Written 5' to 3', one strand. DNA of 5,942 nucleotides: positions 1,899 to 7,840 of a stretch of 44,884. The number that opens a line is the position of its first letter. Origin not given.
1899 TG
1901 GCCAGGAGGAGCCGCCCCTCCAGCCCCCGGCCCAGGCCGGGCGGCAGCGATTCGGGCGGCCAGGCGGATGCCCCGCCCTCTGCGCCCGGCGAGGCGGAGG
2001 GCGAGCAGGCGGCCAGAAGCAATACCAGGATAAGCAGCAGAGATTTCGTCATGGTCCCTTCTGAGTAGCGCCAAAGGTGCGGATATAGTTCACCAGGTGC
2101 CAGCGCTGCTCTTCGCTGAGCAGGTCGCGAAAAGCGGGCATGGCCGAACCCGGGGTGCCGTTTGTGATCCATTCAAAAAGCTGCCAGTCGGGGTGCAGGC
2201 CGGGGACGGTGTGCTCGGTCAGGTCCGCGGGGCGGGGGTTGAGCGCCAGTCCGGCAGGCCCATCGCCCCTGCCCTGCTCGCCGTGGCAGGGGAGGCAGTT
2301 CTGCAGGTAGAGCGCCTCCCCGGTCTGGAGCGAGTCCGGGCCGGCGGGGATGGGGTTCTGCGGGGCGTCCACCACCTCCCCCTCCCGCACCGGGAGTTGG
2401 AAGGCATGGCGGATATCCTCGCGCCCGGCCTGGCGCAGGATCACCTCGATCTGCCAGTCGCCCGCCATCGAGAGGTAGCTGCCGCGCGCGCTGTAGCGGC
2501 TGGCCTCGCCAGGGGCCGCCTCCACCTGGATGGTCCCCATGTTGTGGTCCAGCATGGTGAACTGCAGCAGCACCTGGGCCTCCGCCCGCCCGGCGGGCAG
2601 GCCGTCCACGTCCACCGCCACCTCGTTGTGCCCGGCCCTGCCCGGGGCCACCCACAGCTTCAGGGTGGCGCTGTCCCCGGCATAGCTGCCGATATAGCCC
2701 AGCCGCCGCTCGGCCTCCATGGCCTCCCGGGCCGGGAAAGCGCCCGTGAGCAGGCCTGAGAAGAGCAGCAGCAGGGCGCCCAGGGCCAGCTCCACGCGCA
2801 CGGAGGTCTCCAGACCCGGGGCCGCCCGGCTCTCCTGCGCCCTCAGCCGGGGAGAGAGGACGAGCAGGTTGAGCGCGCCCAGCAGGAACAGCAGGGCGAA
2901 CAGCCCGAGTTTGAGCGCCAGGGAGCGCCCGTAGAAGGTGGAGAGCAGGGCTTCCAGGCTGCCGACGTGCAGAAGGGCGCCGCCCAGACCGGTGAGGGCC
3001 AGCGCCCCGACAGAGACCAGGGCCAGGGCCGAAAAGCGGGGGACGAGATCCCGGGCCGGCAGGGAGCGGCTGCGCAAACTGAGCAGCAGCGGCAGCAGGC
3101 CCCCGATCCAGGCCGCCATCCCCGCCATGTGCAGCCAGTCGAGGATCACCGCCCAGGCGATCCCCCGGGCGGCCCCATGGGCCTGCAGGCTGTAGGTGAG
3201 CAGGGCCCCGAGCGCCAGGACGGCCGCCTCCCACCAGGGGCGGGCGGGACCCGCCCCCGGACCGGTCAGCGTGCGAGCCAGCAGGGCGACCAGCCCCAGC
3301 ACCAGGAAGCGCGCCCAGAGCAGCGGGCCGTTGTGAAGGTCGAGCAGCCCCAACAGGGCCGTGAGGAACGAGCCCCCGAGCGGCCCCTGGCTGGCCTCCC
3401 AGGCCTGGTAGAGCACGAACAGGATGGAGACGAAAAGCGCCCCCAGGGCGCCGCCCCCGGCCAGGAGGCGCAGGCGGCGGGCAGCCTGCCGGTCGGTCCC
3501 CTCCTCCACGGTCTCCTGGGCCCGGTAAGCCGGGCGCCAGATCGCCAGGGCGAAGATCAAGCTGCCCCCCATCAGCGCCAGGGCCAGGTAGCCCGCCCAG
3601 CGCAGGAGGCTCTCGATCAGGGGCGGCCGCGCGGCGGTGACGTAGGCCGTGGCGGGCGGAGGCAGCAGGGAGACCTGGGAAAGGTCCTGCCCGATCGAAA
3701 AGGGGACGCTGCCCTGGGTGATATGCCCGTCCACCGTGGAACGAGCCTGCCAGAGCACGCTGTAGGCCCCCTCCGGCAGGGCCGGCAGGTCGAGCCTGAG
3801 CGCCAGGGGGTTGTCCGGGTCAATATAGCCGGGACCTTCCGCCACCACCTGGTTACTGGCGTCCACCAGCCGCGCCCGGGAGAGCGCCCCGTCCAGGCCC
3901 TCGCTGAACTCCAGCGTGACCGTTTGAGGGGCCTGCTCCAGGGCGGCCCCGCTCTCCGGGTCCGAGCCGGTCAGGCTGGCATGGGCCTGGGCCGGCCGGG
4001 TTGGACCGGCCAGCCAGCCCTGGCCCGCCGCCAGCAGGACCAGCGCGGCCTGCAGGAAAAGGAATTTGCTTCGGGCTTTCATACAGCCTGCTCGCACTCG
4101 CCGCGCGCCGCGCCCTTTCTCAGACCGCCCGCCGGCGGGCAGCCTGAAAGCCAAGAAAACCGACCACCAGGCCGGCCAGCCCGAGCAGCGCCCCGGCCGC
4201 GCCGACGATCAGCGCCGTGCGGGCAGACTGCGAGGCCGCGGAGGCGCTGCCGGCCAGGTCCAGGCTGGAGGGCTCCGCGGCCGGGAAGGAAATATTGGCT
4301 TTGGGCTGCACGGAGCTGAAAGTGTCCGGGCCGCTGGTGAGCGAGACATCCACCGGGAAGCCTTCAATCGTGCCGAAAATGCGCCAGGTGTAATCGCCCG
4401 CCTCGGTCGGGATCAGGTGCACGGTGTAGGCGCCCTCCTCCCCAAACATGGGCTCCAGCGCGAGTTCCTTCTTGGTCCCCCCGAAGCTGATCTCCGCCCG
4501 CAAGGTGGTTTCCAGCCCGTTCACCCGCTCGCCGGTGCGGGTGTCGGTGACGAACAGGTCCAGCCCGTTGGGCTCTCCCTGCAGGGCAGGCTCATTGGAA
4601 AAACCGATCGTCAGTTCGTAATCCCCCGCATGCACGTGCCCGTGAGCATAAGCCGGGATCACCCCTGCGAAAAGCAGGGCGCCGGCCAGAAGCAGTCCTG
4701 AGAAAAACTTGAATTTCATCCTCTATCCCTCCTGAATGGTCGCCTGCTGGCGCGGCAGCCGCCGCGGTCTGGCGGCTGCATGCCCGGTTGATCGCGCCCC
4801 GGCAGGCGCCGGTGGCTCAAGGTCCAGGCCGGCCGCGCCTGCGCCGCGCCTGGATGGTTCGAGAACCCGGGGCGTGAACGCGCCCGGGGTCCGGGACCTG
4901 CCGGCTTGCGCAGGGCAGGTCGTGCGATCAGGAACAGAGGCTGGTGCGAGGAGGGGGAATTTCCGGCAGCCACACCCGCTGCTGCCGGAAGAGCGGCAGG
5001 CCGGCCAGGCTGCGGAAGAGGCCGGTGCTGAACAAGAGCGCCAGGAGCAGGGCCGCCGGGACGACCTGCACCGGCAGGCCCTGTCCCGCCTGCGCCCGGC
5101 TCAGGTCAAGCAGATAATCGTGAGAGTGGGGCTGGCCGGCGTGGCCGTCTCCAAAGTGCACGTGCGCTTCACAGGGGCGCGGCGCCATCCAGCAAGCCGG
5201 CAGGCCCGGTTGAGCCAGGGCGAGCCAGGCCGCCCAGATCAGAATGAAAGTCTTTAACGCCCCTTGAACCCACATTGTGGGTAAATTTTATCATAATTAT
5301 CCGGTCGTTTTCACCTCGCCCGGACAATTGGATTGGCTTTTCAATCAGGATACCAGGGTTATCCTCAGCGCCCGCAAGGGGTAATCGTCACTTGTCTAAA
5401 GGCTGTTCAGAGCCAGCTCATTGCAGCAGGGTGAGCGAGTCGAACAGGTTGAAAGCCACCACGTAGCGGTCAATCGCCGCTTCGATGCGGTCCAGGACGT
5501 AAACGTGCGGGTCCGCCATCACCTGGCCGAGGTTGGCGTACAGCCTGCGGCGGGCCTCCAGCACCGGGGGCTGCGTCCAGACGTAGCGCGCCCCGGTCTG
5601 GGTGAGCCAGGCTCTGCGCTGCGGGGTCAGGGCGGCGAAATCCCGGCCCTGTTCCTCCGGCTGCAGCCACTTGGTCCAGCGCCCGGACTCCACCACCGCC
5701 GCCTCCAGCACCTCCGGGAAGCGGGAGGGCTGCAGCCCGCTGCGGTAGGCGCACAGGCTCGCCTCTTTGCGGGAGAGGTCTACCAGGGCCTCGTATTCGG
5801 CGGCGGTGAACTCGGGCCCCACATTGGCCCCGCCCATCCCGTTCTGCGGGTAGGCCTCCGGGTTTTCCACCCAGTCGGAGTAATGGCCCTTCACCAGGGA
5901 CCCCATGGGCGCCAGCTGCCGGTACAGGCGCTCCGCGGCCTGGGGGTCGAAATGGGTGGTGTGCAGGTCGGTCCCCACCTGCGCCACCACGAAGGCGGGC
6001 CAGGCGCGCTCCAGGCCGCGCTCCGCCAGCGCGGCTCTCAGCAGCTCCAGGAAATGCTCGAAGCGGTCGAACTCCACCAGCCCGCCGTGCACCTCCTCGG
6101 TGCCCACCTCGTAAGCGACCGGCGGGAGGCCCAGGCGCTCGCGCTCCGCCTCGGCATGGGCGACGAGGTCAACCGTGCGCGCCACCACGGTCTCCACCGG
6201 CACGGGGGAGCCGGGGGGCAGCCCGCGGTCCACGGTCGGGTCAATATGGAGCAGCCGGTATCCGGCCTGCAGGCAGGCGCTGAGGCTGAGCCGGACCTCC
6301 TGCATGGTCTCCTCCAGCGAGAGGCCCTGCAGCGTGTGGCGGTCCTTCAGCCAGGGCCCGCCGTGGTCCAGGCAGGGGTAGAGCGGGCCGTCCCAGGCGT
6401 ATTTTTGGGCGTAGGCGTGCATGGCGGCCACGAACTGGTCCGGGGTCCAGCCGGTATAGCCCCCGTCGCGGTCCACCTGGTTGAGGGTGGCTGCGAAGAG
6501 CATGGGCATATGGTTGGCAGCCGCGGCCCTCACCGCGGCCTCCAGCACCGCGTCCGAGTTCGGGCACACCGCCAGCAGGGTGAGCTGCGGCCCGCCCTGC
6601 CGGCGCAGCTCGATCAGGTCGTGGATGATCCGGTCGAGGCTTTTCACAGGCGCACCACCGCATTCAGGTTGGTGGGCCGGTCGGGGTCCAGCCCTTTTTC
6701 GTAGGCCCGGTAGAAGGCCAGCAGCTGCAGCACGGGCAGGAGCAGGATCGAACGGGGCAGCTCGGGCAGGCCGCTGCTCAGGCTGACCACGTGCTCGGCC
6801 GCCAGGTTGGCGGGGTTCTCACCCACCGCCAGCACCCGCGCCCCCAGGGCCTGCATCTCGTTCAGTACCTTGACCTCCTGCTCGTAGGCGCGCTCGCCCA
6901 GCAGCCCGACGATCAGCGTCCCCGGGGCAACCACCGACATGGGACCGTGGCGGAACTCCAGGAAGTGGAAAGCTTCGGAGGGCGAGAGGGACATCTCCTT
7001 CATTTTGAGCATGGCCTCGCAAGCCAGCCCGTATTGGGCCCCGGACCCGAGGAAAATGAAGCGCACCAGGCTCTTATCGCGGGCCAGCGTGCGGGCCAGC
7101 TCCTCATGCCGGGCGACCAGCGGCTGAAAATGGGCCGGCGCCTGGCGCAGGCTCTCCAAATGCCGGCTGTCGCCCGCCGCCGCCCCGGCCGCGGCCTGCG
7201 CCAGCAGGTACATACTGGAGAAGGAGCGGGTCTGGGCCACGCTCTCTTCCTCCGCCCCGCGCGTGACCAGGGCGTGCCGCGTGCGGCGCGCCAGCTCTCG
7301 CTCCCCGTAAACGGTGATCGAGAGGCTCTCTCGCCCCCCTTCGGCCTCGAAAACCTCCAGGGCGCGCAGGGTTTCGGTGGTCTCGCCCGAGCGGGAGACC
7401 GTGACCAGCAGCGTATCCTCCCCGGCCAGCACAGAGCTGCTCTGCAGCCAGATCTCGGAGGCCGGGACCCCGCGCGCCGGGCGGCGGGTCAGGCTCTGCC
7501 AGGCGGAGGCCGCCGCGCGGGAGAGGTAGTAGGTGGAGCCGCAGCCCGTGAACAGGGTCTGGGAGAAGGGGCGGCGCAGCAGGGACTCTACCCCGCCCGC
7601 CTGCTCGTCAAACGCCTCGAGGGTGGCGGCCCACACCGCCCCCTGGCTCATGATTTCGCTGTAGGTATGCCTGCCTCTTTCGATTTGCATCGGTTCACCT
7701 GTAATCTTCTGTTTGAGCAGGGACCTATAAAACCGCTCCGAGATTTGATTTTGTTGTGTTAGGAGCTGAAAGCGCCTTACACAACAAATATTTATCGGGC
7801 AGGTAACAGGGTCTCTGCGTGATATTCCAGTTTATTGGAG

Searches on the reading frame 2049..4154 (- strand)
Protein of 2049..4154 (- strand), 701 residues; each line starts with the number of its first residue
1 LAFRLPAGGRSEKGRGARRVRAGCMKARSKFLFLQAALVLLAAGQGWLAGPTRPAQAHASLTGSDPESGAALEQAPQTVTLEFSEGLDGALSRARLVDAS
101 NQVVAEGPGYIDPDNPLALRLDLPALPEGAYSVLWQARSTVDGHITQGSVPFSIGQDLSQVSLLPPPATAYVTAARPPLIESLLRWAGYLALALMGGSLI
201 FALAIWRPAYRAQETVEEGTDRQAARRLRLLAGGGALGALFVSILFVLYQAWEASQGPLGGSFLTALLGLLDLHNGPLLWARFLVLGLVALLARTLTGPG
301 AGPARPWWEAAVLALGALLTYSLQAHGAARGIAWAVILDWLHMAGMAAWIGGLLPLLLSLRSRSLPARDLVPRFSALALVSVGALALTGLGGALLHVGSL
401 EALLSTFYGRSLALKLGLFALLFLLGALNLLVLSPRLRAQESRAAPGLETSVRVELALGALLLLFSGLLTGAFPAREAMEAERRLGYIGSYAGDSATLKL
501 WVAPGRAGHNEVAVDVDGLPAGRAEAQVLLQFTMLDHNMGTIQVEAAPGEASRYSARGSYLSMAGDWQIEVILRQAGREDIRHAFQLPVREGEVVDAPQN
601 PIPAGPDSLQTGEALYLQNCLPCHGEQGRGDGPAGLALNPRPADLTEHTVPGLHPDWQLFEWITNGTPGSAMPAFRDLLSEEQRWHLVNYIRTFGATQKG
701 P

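Call 62: search_protein_families(library=pfam, proteins=[window:2049-4154:-], max_evalue=0.00001)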
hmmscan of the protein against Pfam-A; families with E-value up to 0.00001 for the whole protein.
window:2049-4154:- (701 aa): 4 families
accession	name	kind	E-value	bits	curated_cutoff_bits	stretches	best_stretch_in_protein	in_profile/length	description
PF05425.18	CopD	-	5.3e-20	72.2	32.1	1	370-469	3-105/105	Copper resistance protein D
PF04234.18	CopC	-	3.9e-18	66.7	23.3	1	58-154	1-92/92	CopC domain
PF13442.11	Cytochrome_CBB3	-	3.3e-13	50.2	27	1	609-691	3-68/68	Cytochrome C oxidase, cbb3-type, subunit III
PF00034.26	Cytochrom_C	-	8.9e-10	40.2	21.3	1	611-693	3-88/90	Cytochrome c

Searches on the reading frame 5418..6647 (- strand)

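Call 62: search_protein_families(library=pfam, proteins=[window:5418-6647:-], max_evalue=0.00001)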
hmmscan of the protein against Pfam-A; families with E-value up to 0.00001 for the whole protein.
window:5418-6647:- (409 aa): 1 family
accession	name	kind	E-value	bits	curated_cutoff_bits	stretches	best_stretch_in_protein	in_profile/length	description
PF08013.17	GatZ_KbaZ-like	-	9.8e-38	130.3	26.7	1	10-376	3-373/420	D-tagatose-1,6-bisphosphate aldolase subunit GatZ/KbaZ-like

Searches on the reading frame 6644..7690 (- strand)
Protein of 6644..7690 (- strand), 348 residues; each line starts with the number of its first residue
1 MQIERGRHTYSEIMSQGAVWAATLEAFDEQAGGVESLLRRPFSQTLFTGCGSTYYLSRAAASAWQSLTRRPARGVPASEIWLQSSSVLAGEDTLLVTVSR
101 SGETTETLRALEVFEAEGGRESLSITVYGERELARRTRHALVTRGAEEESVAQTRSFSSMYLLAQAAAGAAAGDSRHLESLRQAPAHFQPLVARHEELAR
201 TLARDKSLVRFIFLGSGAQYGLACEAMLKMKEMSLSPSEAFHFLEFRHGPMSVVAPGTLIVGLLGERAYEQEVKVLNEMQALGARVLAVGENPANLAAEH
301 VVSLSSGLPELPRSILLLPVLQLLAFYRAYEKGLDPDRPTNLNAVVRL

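Call 62: search_protein_families(library=pfam, proteins=[window:6644-7690:-], max_evalue=0.00001)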
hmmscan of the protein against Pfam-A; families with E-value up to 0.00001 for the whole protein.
window:6644-7690:- (348 aa): 1 family
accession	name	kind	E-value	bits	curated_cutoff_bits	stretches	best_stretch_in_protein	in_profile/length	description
PF01380.27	SIS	-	1.5e-24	86.8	25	2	46-168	9-129/131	SIS domain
